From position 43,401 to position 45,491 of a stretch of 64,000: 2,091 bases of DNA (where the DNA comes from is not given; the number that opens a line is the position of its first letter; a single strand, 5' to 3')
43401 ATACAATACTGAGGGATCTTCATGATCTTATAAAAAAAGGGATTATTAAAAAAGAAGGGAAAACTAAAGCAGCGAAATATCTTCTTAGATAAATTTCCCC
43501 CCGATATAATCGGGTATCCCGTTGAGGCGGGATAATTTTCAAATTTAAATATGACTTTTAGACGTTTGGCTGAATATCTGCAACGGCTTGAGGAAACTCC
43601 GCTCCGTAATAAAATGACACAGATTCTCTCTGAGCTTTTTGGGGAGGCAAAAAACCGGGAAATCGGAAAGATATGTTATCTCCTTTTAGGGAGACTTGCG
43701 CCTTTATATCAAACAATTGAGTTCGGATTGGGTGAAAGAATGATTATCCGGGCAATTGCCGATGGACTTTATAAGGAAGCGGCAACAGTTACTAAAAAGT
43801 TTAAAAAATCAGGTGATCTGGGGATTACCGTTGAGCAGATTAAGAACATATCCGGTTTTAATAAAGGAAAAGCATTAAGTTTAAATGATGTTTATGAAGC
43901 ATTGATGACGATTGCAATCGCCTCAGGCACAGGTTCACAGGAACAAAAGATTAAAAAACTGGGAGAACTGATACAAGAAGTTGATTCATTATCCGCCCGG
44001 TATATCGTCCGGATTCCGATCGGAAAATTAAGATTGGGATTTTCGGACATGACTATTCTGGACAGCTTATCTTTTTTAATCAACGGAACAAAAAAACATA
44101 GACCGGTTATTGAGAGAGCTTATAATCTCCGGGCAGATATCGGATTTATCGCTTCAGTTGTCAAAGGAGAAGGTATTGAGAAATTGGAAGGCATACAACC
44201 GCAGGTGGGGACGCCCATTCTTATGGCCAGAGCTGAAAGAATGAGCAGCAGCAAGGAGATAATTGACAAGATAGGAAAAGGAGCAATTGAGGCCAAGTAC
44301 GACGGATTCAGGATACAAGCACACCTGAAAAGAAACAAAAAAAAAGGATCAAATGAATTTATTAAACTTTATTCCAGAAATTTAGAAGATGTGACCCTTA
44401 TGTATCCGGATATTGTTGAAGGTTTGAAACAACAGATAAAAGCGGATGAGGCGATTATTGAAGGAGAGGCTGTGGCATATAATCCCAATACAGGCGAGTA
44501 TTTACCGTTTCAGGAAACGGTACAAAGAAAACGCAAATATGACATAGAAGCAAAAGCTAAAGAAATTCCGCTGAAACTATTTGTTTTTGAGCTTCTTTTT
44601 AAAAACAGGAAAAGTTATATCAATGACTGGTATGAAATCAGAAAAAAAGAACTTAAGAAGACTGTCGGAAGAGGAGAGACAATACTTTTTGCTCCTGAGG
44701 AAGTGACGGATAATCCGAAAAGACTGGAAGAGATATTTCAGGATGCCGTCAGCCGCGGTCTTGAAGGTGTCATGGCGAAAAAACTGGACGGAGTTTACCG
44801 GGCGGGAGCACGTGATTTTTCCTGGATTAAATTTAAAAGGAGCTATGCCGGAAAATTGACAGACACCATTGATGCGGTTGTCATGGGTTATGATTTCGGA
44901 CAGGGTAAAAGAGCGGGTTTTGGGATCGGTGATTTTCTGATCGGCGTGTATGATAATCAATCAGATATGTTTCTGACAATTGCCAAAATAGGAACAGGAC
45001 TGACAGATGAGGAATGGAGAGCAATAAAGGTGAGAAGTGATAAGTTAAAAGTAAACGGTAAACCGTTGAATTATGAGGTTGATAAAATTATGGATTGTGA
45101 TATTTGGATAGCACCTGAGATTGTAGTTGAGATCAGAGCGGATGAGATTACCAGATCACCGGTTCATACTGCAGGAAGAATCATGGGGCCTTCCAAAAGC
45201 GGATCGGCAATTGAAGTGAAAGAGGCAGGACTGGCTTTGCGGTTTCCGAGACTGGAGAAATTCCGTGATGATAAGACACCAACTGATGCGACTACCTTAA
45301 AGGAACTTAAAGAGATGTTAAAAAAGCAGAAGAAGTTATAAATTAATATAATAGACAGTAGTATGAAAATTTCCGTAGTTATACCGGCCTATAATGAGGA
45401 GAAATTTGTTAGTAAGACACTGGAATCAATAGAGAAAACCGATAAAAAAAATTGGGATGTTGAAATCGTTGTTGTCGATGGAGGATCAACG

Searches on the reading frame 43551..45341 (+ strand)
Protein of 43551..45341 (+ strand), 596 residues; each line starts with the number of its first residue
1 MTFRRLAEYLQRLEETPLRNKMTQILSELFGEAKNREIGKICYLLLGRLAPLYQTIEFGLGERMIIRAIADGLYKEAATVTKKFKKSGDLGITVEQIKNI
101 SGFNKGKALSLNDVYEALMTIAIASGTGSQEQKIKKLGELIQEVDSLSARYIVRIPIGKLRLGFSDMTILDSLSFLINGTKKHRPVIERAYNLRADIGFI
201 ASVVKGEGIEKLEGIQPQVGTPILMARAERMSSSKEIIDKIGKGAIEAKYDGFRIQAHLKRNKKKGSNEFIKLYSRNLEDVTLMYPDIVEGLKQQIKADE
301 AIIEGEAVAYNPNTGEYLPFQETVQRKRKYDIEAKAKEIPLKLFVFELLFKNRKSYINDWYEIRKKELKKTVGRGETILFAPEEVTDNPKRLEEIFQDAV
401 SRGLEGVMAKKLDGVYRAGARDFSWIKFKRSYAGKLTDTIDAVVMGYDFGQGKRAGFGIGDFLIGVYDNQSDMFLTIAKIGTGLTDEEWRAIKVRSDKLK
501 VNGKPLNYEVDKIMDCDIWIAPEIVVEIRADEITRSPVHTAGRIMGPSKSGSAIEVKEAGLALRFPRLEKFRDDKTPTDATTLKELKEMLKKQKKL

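Call 21: search_protein_families(library=pfam, proteins=[window:43551-45341:+], max_evalue=0.001)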
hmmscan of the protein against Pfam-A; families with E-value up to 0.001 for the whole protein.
window:43551-45341:+ (596 aa): 3 families
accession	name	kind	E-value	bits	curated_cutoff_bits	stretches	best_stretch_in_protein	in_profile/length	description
PF01068.26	DNA_ligase_A_M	-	2.9e-46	158.2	26.2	1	228-429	4-204/204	ATP dependent DNA ligase domain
PF04675.19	DNA_ligase_A_N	-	2.1e-34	119.6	24.6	1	3-173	2-173/174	DNA ligase N terminus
PF04679.21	DNA_ligase_A_C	-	6.2e-19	68.6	27.5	1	458-575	4-94/94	ATP dependent DNA ligase C terminal region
